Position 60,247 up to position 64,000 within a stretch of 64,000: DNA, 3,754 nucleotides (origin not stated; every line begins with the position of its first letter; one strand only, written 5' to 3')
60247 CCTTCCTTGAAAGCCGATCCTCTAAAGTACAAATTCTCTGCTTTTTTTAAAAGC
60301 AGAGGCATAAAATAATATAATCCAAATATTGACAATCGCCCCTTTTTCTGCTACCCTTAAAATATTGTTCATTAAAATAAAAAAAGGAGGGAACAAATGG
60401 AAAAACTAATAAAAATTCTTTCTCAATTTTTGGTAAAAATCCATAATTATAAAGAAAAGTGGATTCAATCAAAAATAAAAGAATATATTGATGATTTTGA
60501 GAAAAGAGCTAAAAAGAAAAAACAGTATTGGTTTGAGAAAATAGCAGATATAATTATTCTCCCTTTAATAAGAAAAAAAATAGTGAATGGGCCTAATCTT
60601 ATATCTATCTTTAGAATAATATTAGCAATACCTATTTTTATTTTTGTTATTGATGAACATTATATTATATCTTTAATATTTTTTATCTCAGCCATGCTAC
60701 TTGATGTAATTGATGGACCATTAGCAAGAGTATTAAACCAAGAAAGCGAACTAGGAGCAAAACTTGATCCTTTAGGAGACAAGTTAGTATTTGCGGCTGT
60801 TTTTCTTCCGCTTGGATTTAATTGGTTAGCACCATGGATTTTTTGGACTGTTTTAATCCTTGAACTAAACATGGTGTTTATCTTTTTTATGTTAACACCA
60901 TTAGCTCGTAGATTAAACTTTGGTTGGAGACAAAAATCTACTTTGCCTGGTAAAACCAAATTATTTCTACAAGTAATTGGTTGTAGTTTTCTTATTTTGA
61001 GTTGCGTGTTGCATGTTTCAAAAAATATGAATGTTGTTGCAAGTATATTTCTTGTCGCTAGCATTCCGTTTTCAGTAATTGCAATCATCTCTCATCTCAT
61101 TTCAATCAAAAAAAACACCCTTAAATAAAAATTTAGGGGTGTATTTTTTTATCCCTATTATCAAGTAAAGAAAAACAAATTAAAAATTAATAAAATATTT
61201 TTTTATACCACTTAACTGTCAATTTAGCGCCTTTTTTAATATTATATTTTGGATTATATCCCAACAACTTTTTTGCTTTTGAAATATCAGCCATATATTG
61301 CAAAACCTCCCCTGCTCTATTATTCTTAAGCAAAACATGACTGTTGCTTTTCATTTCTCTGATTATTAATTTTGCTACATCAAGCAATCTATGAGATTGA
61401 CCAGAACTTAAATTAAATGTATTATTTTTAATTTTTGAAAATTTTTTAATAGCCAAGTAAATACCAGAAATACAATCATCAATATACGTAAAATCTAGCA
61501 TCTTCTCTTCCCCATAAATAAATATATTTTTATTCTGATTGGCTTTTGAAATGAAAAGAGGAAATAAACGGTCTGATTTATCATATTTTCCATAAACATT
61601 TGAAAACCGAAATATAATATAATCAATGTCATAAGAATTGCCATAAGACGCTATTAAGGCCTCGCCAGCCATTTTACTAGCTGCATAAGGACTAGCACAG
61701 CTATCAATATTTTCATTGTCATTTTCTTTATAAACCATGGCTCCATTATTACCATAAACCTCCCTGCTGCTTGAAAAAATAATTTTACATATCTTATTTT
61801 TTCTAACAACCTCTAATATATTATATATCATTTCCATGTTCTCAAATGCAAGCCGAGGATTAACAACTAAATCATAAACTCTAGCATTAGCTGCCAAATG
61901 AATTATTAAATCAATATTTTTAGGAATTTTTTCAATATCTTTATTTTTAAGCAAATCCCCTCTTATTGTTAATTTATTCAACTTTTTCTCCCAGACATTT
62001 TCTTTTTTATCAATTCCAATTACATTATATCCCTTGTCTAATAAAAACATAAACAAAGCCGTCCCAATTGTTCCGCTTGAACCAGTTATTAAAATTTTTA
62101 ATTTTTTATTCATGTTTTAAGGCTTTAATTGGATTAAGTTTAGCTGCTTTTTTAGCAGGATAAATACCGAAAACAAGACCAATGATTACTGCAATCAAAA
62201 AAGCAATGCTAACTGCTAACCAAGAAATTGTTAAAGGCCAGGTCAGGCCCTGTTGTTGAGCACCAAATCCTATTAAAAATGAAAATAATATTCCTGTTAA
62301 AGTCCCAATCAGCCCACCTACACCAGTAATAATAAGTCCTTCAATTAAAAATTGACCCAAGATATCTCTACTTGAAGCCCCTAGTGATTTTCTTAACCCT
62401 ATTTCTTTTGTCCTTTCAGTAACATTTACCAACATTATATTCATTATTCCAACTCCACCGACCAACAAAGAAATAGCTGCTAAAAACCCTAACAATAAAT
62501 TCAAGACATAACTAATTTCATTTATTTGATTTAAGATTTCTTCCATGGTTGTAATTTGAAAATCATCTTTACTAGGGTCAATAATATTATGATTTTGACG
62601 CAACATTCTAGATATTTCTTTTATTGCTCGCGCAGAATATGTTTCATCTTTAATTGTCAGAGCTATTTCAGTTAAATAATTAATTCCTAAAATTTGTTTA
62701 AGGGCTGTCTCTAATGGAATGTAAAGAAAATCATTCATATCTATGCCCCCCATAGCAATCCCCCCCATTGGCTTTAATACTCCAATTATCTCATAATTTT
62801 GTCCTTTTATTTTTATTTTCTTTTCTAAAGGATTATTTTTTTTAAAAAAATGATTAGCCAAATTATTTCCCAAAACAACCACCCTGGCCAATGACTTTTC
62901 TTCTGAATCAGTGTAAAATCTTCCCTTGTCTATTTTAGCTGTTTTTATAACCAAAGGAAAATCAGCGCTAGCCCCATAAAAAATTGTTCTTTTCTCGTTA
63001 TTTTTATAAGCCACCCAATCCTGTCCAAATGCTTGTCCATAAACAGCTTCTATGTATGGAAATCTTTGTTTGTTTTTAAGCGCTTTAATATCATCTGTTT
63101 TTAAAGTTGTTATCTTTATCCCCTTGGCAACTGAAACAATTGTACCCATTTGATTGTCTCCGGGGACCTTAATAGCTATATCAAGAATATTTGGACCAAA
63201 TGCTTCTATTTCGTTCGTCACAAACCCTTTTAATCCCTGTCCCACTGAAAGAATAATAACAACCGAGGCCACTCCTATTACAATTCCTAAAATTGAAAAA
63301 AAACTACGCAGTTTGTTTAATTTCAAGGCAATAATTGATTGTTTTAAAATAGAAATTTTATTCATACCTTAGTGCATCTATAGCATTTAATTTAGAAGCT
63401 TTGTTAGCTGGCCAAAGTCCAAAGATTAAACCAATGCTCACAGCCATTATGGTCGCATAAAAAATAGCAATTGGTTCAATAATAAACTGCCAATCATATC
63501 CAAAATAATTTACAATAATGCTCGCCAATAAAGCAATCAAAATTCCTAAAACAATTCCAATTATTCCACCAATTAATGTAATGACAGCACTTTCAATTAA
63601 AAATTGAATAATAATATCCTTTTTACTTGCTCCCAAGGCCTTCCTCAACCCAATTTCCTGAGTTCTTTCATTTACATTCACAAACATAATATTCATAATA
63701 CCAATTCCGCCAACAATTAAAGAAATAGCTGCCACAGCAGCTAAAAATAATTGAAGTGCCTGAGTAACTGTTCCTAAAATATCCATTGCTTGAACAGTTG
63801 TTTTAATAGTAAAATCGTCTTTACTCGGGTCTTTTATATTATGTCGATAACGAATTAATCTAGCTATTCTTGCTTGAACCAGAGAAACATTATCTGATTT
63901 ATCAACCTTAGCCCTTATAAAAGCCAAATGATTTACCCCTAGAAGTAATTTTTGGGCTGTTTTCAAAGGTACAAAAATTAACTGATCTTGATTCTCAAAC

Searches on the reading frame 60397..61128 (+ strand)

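Call 91: search_protein_families(library=pfam, proteins=[window:60397-61128:+], max_evalue=0.000001)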
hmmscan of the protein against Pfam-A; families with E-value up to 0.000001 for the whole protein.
window:60397-61128:+ (243 aa): 1 family
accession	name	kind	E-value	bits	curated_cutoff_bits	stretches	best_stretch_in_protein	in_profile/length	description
PF01066.26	CDP-OH_P_transf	-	1.1e-25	91.3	22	1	64-225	2-149/152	CDP-alcohol phosphatidyltransferase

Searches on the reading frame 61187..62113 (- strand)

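Call 91: search_protein_families(library=pfam, proteins=[window:61187-62113:-], max_evalue=0.000001)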
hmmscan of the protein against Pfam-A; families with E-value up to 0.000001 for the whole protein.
window:61187-62113:- (308 aa): 7 families
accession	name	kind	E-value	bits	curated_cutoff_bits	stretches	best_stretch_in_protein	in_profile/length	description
PF01370.27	Epimerase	-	6.6e-47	160.4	20.9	1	7-235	1-239/240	NAD dependent epimerase/dehydratase family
PF16363.11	GDP_Man_Dehyd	-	3e-41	142.4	27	1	8-297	1-330/332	GDP-mannose 4,6 dehydratase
PF01073.25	3Beta_HSD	-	1.9e-19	70.2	22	1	8-231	1-238/280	3-beta hydroxysteroid dehydrogenase/isomerase family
PF04321.23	RmlD_sub_bind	-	6.9e-17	61.9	27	1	6-258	2-235/287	RmlD substrate binding domain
PF07993.18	NAD_binding_4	-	7.9e-11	42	20.1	1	55-212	77-252/258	Male sterility protein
PF02719.21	Polysacc_synt_2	-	1.2e-08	35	20.2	0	143-258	138-251/293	Polysaccharide biosynthesis protein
PF13460.12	NAD_binding_10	-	3.2e-07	30.8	27.2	1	11-172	1-145/184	NAD(P)H-binding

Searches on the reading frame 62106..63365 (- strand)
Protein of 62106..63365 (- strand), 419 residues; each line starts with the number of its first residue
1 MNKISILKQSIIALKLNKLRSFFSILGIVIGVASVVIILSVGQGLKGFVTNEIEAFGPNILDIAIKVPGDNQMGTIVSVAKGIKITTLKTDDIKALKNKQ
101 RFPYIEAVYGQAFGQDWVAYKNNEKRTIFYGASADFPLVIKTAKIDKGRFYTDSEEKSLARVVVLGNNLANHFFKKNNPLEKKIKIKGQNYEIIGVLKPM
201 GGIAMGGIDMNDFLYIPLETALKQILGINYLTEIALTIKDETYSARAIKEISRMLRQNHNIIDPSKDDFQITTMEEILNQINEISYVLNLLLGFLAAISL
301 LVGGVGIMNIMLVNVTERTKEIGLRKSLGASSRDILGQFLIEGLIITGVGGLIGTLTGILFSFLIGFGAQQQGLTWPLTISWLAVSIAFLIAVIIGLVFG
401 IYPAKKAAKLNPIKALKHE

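Call 91: search_protein_families(library=pfam, proteins=[window:62106-63365:-], max_evalue=0.000001)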
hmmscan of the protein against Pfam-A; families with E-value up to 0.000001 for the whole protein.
window:62106-63365:- (419 aa): 2 families
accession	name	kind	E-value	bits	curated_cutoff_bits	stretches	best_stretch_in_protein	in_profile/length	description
PF12704.14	MacB_PCD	-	8.9e-38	131.1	27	1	21-252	1-205/207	MacB-like periplasmic core domain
PF02687.27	FtsX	-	1.1e-23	84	25.5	1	294-412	2-120/120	FtsX-like permease C-terminal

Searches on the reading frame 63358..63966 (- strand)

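Call 91: search_protein_families(library=pfam, proteins=[window:63358-63966:-], max_evalue=0.000001)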
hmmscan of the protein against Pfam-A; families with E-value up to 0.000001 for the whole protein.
window:63358-63966:- (202 aa): 1 family
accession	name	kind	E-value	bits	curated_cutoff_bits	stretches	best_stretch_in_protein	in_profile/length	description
PF02687.27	FtsX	-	2.1e-24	86.3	25.5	1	77-194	2-119/120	FtsX-like permease C-terminal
